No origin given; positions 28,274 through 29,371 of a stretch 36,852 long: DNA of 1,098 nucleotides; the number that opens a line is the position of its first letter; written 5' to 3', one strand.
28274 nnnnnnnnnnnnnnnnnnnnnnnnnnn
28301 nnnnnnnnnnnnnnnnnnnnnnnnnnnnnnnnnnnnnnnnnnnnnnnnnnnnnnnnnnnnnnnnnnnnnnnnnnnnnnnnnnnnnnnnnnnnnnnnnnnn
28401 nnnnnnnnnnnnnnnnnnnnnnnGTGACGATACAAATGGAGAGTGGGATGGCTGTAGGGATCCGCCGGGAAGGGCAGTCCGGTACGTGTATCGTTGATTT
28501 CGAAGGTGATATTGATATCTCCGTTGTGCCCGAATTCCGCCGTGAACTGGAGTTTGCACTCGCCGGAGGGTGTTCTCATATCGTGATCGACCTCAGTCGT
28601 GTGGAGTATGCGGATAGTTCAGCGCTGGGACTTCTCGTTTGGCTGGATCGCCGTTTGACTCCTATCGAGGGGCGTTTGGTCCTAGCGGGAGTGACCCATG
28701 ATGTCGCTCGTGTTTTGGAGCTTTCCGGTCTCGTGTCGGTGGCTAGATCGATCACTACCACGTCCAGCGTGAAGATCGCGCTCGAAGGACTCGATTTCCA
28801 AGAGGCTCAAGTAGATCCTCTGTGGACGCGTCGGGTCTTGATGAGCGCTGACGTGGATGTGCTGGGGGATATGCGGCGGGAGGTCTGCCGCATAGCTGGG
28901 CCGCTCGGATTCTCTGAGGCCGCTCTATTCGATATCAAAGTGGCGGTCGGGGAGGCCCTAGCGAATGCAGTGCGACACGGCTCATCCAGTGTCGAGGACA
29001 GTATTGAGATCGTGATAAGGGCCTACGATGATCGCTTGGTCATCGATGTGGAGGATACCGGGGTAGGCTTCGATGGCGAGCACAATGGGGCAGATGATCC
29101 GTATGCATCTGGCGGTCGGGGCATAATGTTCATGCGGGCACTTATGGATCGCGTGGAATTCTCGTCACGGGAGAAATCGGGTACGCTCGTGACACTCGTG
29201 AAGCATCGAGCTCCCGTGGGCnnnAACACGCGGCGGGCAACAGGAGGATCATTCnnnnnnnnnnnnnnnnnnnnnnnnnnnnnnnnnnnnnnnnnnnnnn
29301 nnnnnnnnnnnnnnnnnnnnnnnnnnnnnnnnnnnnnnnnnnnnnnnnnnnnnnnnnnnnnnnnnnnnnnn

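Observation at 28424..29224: Anti-sigma antagonist (STAS) and anti-sigma kinase (RsbW-type) fused in one polypeptide, with no sigma factor partner in view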

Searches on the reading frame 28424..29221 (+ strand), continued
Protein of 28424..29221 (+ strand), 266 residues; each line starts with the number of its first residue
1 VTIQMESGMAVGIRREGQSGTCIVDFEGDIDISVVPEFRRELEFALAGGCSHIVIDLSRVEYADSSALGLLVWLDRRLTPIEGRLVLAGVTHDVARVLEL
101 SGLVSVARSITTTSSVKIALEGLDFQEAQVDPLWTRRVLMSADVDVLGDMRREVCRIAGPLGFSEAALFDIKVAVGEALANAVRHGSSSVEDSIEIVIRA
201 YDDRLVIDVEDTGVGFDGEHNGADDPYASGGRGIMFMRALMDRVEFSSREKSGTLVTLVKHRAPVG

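Call 38: list_cluster_members(proteins=[P0128, P0131, P0136, P0141, P0146, P0152, P0160, P0166, P0180, P0202])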
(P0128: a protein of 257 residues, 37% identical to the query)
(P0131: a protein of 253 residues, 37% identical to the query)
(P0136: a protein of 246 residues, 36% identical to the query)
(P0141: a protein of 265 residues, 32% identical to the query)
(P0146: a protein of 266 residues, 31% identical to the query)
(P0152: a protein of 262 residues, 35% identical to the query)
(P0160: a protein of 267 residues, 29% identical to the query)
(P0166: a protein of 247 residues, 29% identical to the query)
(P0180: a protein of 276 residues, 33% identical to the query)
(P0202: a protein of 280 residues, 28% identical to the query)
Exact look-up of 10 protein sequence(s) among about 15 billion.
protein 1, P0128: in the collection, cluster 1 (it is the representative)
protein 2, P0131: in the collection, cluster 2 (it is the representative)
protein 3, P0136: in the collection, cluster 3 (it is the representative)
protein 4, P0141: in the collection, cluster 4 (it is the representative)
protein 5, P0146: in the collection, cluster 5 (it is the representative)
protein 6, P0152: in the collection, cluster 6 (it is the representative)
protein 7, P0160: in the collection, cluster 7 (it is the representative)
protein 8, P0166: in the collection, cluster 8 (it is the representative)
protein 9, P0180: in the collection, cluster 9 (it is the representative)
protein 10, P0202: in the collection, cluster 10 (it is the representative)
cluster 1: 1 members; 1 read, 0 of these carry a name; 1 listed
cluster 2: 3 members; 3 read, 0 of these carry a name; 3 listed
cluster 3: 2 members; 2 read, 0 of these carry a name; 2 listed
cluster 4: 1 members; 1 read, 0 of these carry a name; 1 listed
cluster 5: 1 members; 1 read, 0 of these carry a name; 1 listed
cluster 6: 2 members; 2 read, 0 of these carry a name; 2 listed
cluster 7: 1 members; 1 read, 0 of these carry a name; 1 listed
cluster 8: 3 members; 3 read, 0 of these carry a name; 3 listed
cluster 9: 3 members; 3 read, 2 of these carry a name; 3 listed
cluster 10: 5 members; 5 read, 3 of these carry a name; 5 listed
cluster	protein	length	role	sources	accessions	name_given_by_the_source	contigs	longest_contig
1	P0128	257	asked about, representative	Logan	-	-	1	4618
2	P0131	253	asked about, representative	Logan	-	-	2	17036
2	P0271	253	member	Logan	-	-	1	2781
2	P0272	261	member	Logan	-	-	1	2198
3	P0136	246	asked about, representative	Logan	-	-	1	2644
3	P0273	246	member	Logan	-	-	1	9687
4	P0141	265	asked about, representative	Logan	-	-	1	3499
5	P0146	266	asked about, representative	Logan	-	-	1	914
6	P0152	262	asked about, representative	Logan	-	-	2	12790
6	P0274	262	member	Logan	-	-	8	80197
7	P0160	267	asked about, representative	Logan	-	-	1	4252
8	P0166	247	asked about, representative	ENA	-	-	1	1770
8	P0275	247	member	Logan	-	-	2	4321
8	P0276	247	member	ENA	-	-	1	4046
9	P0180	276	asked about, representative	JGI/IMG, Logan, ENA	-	serine/threonine-protein kinase RsbW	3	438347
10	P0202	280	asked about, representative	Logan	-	-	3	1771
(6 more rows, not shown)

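Call 39: find_encoding_contigs(protein=P0128, flank=8000, max_places=2)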
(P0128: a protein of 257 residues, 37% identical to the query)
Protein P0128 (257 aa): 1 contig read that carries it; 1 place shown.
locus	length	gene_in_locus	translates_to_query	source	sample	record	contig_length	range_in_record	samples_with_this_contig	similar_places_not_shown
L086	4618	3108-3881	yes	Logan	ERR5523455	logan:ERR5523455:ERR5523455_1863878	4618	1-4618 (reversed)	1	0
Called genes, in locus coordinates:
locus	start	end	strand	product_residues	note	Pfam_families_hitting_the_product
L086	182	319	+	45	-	-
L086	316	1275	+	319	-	PF01545:Cation_efflux, PF16916:ZT_dimer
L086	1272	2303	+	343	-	PF00892:EamA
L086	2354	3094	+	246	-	PF02683:DsbD_TM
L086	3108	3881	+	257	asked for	PF01740:STAS, PF13466:STAS_2, PF13581:HATPase_c_2, PF02518:HATPase_c (weak)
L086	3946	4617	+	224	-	?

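Call 40: find_encoding_contigs(protein=P0180, flank=8000, max_places=1)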
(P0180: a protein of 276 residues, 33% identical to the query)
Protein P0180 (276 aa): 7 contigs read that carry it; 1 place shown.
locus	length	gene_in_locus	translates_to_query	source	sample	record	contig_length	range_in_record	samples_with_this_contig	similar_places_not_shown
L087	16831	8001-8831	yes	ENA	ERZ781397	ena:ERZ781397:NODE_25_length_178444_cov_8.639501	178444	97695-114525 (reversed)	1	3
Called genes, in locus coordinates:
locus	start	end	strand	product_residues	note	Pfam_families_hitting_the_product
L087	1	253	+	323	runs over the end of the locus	PF00248:Aldo_ket_red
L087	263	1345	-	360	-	PF05559:DUF763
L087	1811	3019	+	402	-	-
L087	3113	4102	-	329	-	PF01180:DHO_dh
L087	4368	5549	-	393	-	PF14361:RsbRD_N (weak), PF07228:SpoIIE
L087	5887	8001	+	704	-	PF00989:PAS (faint), PF13188:PAS_8 (faint), PF17765:MLTR_LBD (faint), PF08448:PAS_4, PF12860:PAS_7 (faint), PF13426:PAS_9, PF08448:PAS_4, PF07228:SpoIIE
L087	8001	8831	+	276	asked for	PF01740:STAS, PF13466:STAS_2, PF13581:HATPase_c_2, PF02518:HATPase_c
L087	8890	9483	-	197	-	PF13298:LigD_N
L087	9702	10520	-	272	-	PF00246:Peptidase_M14, PF24827:AstE_AspA_cat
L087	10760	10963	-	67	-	PF10055:DUF2292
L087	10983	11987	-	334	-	PF00291:PALP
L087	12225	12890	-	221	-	-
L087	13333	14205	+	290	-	PF04794:YdjC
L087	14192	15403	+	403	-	PF13506:Glyco_transf_21, PF00535:Glycos_transf_2 (weak), PF13641:Glyco_tranf_2_3, PF13632:Glyco_trans_2_3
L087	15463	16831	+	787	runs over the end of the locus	PF00403:HMA, PF00122:E1-E2_ATPase, PF00702:Hydrolase, PF12710:HAD (faint), PF08282:Hydrolase_3 (faint)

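Call 41: find_encoding_contigs(protein=P0274, flank=8000, max_places=1)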
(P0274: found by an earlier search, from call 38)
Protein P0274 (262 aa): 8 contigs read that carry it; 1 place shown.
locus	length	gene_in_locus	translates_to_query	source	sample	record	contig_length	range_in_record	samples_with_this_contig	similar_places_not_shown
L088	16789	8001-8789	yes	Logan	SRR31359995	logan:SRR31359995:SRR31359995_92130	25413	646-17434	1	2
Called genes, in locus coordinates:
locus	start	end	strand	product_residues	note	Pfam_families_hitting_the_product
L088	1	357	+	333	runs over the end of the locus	?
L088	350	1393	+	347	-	PF02163:Peptidase_M50, PF00595:PDZ (weak), PF13180:PDZ_2, PF17820:PDZ_6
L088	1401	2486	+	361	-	PF04551:GcpE, PF26540:GcpE_C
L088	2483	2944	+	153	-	PF00583:Acetyltransf_1, PF13673:Acetyltransf_10, PF13508:Acetyltransf_7, PF14542:Acetyltransf_CG (weak)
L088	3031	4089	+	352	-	PF00704:Glyco_hydro_18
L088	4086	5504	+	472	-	PF01565:FAD_binding_4, PF02913:FAD-oxidase_C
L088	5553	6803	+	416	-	PF12838:Fer4_7 (weak), PF13183:Fer4_8, PF13187:Fer4_9 (faint), PF13237:Fer4_10 (faint), PF13534:Fer4_17 (weak), PF02754:CCG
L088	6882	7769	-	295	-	PF01261:AP_endonuc_2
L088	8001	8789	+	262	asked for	PF01740:STAS, PF13466:STAS_2, PF13581:HATPase_c_2, PF02518:HATPase_c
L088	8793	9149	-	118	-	PF18902:DUF5658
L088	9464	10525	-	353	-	PF01208:URO-D (faint)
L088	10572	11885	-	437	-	PF00202:Aminotran_3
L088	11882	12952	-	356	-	PF01408:GFO_IDH_MocA, PF22725:GFO_IDH_MocA_C3, PF02894:GFO_IDH_MocA_C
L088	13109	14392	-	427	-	PF04389:Peptidase_M28 (faint), PF01546:Peptidase_M20, PF07687:M20_dimer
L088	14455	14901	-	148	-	-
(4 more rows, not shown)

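Call 42: find_encoding_contigs(protein=P0131, flank=8000, max_places=1)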
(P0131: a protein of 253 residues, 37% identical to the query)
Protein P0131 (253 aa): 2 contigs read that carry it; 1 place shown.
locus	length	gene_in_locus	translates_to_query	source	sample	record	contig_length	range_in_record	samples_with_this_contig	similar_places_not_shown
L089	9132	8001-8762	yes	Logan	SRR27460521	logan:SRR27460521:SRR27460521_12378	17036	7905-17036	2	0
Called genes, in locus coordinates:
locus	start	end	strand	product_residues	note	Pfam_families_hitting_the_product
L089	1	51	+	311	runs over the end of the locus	PF12911:OppC_N, PF00528:BPD_transp_1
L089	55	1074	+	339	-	PF00005:ABC_tran, PF13304:AAA_21, PF08352:oligo_HPY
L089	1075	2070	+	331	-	PF00005:ABC_tran, PF08352:oligo_HPY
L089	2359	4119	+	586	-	PF01590:GAF, PF13185:GAF_2, PF07228:SpoIIE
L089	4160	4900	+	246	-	PF02811:PHP, PF13263:PHP_C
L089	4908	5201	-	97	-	PF02583:Trns_repr_metal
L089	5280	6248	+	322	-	PF01545:Cation_efflux, PF16916:ZT_dimer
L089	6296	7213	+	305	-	PF00892:EamA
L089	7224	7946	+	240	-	PF02683:DsbD_TM, PF13386:DsbD_2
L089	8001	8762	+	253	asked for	PF01740:STAS, PF13466:STAS_2, PF13581:HATPase_c_2, PF02518:HATPase_c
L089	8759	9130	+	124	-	?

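Call 52: list_cluster_members(proteins=[P0144, P0139, P0145, P0154, P0156, P0162, P0168, P0193, P0129, P0136])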
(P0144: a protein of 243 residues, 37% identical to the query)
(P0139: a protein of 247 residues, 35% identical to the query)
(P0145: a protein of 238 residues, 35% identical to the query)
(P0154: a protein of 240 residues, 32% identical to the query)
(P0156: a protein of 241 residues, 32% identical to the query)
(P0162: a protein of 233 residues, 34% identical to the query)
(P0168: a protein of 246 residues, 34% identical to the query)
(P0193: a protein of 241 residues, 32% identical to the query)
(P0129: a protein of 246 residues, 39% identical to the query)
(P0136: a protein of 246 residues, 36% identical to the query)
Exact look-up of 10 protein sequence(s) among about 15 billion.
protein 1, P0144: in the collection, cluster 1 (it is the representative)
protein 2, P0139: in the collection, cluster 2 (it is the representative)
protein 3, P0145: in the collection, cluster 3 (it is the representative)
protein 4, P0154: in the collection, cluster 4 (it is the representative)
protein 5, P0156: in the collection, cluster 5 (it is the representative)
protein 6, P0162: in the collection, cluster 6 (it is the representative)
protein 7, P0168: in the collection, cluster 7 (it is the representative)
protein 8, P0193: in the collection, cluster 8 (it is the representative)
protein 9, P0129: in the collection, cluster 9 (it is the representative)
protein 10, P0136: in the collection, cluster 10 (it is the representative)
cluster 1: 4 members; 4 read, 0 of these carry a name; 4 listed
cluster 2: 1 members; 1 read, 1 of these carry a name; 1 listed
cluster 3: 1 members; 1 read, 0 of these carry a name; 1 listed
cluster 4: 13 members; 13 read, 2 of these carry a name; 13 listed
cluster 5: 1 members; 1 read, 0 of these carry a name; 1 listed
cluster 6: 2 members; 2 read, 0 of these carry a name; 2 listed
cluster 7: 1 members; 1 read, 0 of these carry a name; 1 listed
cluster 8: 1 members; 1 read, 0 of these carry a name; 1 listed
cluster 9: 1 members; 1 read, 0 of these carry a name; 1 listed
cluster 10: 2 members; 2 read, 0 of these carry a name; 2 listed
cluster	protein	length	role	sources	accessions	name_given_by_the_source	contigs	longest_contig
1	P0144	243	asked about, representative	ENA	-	-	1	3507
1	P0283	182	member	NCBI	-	-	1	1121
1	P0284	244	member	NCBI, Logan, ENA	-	-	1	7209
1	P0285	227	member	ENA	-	-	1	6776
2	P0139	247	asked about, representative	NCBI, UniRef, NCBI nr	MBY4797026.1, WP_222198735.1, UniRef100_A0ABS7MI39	anti-sigma factor antagonist [Collinsella sp. AGMB00827] | Anti-sigma factor antagonist n=1 Tax=Collinsella ureilytica TaxID=2869515 ... | anti-sigma factor antagonist [Collinsella urealyticum]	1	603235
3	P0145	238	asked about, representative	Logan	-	-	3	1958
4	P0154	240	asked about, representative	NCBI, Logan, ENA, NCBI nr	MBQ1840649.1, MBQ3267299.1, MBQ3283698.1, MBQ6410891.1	MAG: anti-sigma factor antagonist [Atopobiaceae bacterium] | anti-sigma factor antagonist [Atopobiaceae bacterium]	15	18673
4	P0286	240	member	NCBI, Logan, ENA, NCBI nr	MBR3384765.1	MAG: anti-sigma factor antagonist [Atopobiaceae bacterium] | anti-sigma factor antagonist [Atopobiaceae bacterium]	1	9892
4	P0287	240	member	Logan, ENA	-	-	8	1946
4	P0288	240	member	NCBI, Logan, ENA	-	-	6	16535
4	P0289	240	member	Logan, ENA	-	-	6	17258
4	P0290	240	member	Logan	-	-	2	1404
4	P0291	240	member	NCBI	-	-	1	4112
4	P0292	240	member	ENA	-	-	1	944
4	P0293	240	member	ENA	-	-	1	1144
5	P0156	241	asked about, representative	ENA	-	-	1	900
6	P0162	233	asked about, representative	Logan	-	-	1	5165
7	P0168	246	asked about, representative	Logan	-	-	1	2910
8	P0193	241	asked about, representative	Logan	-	-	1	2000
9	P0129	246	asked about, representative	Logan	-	-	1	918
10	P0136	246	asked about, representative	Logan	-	-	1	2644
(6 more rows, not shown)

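Call 53: find_encoding_contigs(protein=P0139, flank=10000, max_places=1)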
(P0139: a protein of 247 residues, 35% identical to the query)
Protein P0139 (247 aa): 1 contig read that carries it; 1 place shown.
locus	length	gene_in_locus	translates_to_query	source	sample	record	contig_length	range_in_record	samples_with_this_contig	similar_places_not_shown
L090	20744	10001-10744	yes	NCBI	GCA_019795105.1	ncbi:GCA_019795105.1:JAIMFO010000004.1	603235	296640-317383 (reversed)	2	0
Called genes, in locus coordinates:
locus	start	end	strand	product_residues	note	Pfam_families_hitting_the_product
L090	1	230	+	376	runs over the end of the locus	PF00005:ABC_tran, PF13304:AAA_21, PF08352:oligo_HPY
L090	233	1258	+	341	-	PF00005:ABC_tran, PF08352:oligo_HPY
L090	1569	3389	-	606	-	PF00664:ABC_membrane, PF02463:SMC_N (weak), PF00005:ABC_tran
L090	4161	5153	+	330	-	PF03610:EIIA-man, PF03830:PTSIIB_sorb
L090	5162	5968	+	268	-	PF03609:EII-Sor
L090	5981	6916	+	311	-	PF03613:EIID-AGA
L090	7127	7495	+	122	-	PF06115:DUF956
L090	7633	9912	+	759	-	PF01590:GAF, PF13185:GAF_2, PF07228:SpoIIE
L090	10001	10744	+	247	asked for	PF01740:STAS, PF13466:STAS_2, PF13581:HATPase_c_2, PF02518:HATPase_c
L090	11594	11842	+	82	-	-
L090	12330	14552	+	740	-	PF03477:ATP-cone, PF13597:NRDD, PF01228:Gly_radical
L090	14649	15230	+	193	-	PF13353:Fer4_12, PF04055:Radical_SAM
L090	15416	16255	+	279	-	PF03609:EII-Sor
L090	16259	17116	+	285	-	PF03613:EIID-AGA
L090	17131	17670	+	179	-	PF03830:PTSIIB_sorb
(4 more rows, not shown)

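Call 54: find_encoding_contigs(protein=P0154, flank=10000, max_places=1)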
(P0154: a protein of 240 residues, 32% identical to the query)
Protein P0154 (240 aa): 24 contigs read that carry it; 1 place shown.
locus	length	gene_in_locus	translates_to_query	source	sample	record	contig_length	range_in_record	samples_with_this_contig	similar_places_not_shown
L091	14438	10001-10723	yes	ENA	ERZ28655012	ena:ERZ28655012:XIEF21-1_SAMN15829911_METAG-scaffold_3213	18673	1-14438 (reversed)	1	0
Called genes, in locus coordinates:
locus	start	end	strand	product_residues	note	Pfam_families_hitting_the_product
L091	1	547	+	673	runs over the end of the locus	PF00496:SBP_bac_5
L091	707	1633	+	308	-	PF19300:BPD_transp_1_N, PF00528:BPD_transp_1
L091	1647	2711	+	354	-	PF12911:OppC_N, PF00528:BPD_transp_1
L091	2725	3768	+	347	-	PF00005:ABC_tran, PF13304:AAA_21 (weak), PF08352:oligo_HPY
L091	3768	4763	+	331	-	PF00005:ABC_tran, PF13304:AAA_21 (faint), PF08352:oligo_HPY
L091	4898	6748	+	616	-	PF00496:SBP_bac_5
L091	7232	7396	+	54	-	-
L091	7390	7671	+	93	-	PF08352:oligo_HPY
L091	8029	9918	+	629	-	PF13185:GAF_2, PF01590:GAF (weak), PF13492:GAF_3 (weak), PF07228:SpoIIE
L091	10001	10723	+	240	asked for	PF01740:STAS, PF13466:STAS_2, PF13581:HATPase_c_2, PF02518:HATPase_c (weak)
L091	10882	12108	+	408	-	PF00579:tRNA-synt_1b, PF22421:SYY_C-terminal (weak), PF01479:S4 (weak)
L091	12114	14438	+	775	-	?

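Call 64: fold_search(model_id=the predicted structure, library=pdb)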
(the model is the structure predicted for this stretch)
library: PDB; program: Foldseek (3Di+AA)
matches with E <= 10: 901; with E <= 0.001: 76
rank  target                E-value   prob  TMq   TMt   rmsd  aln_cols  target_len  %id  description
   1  1l0o_A                7.4e-11  1.00  0.46  0.82   2.8       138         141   27  Crystal Structure of the Bacillus stearothermophilus Anti-Sigma Factor SpoIIAB with the Sporulation Sigma Factor Sigma (released 2002-04-03)
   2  1til_E                1.1e-10  1.00  0.46  0.82   2.7       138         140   27  Crystal Structures of the ADP and ATP bound forms of the Bacillus Anti-sigma factor SpoIIAB in complex with the Anti-a (released 2004-06-15)
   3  1th8_A                1.6e-10  1.00  0.44  0.84   3.2       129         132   29  Crystal Structures of the ADP and ATP bound forms of the Bacillus Anti-sigma factor SpoIIAB in complex with the Anti-a (released 2004-06-15)
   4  1tid_C                3.0e-10  1.00  0.44  0.82   3.4       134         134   25  Crystal Structures of the ADP and ATP bound forms of the Bacillus Anti-sigma factor SpoIIAB in complex with the Anti-a (released 2004-06-15)
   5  6m37_C                8.3e-10  1.00  0.40  0.86   3.2       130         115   23  The crystal structure of B. subtilis RsbV/RsbW complex in the hexagonal crystal form (released 2020-07-15)
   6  1thn_A                1.3e-09  1.00  0.44  0.81   3.4       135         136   25  Crystal Structures of the ADP and ATP bound forms of the Bacillus Anti-sigma factor SpoIIAB in complex with the Anti-a (released 2004-06-15)
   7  1tid_A                2.3e-09  1.00  0.44  0.80   3.1       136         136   26  Crystal Structures of the ADP and ATP bound forms of the Bacillus Anti-sigma factor SpoIIAB in complex with the Anti-a (released 2004-06-15)
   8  6m37_A                3.1e-09  1.00  0.40  0.89   2.0       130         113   24  The crystal structure of B. subtilis RsbV/RsbW complex in the hexagonal crystal form (released 2020-07-15)
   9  6m36_C                6.1e-09  1.00  0.38  0.91   2.8       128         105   24  The crystal structure of B. subtilis RsbV/RsbW complex in the monoclinic crystal form (released 2020-07-15)
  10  8ih8_D                6.9e-09  1.00  0.43  0.82   2.7       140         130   18  anti-sigmaF factor and Anti-sigmaF factor antagonist complex(usfx-RsfB) (released 2024-02-28)
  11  9qih_B                7.3e-09  1.00  0.41  0.36  18.0       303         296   16  Structure of response regulator LvrC from Leptospira (released 2026-03-25)
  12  1th8_B                7.7e-09  1.00  0.41  0.88   2.1       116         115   26  Crystal Structures of the ADP and ATP bound forms of the Bacillus Anti-sigma factor SpoIIAB in complex with the Anti-a (released 2004-06-15)
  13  1thn_B                1.4e-08  1.00  0.40  0.88   2.1       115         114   26  Crystal Structures of the ADP and ATP bound forms of the Bacillus Anti-sigma factor SpoIIAB in complex with the Anti-a (released 2004-06-15)
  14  9qih_A                1.4e-08  1.00  0.41  0.36  17.7       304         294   17  Structure of response regulator LvrC from Leptospira (released 2026-03-25)
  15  6m36_A                1.9e-08  1.00  0.37  0.91   2.8       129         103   23  The crystal structure of B. subtilis RsbV/RsbW complex in the monoclinic crystal form (released 2020-07-15)
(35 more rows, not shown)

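Call 69: list_cluster_members(proteins=[P0149, P0153, P0159, P0164, P0169, P0185, P0217, P0225, P0203, P0155])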
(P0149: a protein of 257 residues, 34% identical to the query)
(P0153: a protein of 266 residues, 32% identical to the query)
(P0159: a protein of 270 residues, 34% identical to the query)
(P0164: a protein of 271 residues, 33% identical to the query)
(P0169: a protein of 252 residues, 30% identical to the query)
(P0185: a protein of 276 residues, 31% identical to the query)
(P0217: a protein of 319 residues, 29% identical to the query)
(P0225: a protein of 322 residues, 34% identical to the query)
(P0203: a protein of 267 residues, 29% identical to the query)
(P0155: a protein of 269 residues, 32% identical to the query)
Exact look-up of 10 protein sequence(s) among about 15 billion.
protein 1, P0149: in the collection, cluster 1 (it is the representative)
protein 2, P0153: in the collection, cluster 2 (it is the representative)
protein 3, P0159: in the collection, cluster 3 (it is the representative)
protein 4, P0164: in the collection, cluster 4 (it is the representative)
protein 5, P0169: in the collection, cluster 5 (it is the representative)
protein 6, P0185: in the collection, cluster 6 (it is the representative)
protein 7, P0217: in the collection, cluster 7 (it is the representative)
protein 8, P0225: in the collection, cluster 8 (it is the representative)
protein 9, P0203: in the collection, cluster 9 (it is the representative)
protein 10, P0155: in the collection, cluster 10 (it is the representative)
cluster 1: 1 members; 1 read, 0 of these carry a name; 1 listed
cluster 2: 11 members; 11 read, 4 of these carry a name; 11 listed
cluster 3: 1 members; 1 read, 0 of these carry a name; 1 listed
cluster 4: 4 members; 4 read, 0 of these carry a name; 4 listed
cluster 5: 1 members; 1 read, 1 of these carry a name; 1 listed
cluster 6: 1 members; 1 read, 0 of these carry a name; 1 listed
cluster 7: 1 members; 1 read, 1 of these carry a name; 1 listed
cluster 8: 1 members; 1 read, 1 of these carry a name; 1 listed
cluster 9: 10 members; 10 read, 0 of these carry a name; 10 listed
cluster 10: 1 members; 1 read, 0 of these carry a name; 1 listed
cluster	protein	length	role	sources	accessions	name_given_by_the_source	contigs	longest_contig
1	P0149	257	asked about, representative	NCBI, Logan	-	-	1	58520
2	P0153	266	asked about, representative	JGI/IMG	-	-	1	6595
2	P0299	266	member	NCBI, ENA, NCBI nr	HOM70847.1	MAG TPA: anti-sigma factor antagonist [Armatimonadota bacterium] | anti-sigma factor antagonist [Armatimonadota bacterium]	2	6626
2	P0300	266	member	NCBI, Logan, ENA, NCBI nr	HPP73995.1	MAG TPA: anti-sigma factor antagonist [Armatimonadota bacterium] | anti-sigma factor antagonist [Armatimonadota bacterium]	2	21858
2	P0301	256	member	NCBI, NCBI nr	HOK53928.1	MAG TPA: anti-sigma factor antagonist, partial [Armatimonadota bacterium] | anti-sigma factor antagonist [Armatimonadota bacterium]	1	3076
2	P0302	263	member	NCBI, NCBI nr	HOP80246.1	MAG TPA: anti-sigma factor antagonist, partial [Armatimonadota bacterium] | anti-sigma factor antagonist [Armatimonadota bacterium]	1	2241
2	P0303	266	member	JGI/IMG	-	-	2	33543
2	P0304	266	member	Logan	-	-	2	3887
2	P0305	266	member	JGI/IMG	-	-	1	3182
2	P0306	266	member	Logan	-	-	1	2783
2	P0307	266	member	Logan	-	-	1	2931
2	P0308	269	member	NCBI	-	-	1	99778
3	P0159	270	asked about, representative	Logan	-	-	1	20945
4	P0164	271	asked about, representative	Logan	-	-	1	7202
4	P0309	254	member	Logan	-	-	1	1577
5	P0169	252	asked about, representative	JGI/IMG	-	serine/threonine-protein kinase RsbW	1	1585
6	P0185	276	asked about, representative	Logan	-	-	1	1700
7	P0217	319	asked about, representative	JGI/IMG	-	serine/threonine-protein kinase RsbW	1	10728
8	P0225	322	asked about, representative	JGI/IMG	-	anti-anti-sigma factor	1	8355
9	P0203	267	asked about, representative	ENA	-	-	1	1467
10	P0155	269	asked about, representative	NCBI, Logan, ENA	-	-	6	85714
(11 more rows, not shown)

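Call 70: find_encoding_contigs(protein=P0308, flank=8000, max_places=1)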
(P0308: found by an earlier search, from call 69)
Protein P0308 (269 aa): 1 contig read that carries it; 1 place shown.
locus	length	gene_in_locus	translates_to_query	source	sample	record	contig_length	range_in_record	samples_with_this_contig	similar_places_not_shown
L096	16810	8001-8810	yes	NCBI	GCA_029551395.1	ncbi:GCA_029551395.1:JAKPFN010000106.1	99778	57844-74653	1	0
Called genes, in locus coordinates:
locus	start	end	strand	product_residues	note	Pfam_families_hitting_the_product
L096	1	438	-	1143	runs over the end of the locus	PF00873:ACR_tran, PF03176:MMPL (faint), PF00873:ACR_tran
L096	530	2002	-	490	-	PF25919:BSH_CusB (faint), PF25917:BSH_RND, PF25885:HH_EMRA (faint), PF25881:HH_YBHG, PF25954:Beta-barrel_RND_2, PF25990:Beta-barrel_YknX, PF25967:RND-MFP_C (weak), PF25989:YknX_C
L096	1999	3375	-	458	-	PF02321:OEP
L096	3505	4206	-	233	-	PF17131:TP_0789-like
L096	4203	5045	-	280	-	PF12679:ABC2_membrane_2, PF12730:ABC2_membrane_4, PF10920:DUF2705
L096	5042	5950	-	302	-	PF00005:ABC_tran, PF13304:AAA_21 (weak)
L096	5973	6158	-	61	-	-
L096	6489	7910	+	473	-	PF02366:PMT, PF13231:PMT_2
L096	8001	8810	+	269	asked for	PF01740:STAS, PF13466:STAS_2, PF13581:HATPase_c_2, PF02518:HATPase_c (weak)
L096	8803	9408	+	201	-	PF04191:PEMT (weak)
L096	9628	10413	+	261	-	-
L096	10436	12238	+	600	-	PF01807:Zn_ribbon_DnaG, PF08275:DNAG_N, PF01751:Toprim, PF13155:Toprim_2, PF13362:Toprim_3, PF13662:Toprim_4, PF10410:DnaB_bind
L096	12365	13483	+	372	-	PF03979:Sigma70_r1_1, PF00140:Sigma70_r1_2, PF04542:Sigma70_r2, PF04539:Sigma70_r3, PF04545:Sigma70_r4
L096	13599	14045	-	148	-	PF01476:LysM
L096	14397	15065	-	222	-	PF00156:Pribosyltran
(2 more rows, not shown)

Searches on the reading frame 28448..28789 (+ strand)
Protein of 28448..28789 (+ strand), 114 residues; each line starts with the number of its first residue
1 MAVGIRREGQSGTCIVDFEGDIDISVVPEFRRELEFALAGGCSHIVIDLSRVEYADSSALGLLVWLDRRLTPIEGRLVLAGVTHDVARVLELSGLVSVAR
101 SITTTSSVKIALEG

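Call 66: search_solved_structures(query=window:28448-28789:+, max_evalue=10, show_alignments=0)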
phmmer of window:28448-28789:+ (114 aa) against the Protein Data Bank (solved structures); distinct sequences matched with E-value up to 10: 14.
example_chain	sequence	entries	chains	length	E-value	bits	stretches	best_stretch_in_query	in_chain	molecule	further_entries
1th8_B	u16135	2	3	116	9.9e-09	38.6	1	3-100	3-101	Anti-sigma F factor antagonist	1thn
1tid_B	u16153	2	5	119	2.9e-08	37.1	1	3-100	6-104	Anti-sigma F factor antagonist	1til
1sbo_A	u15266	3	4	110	3.8e-07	33.5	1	10-101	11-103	Putative anti-sigma factor antagonist TM1442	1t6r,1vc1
1h4y_A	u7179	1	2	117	1.5e-06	31.6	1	13-96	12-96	ANTI-SIGMA F FACTOR ANTAGONIST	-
1auz_A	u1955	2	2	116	2e-06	31.1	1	12-101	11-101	SPOIIAA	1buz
1h4x_A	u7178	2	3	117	3.8e-06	30.2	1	13-96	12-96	ANTI-SIGMA F FACTOR ANTAGONIST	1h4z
4hyl_A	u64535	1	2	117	5.7e-05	26.5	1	10-97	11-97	Stage II sporulation protein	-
6m36_B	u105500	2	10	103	0.00053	23.3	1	15-98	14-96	Anti-sigma-B factor antagonist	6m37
4qtp_A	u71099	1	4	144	0.004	20.6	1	8-79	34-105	Anti-sigma factor antagonist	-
2ka5_A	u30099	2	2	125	0.029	17.8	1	38-106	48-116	Putative anti-sigma factor antagonist TM_1081 | Putative anti-sigma factor antagonist TM1081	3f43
8ih8_A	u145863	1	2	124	0.06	16.8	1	10-102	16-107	Anti-sigma-F factor antagonist RsfB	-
2vy9_A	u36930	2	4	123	0.076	16.4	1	20-95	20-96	ANTI-SIGMA-FACTOR ANTAGONIST | ANTI-SIGMA-FACTOR ANTAGONIST (STAS) DOMAIN PROTEIN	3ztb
3zxn_A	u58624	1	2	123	0.28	14.6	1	20-95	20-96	ANTI-SIGMA-FACTOR ANTAGONIST (STAS) DOMAIN PROTEIN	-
7ch8_K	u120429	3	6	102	0.44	14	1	6-98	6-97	STAS domain-containing protein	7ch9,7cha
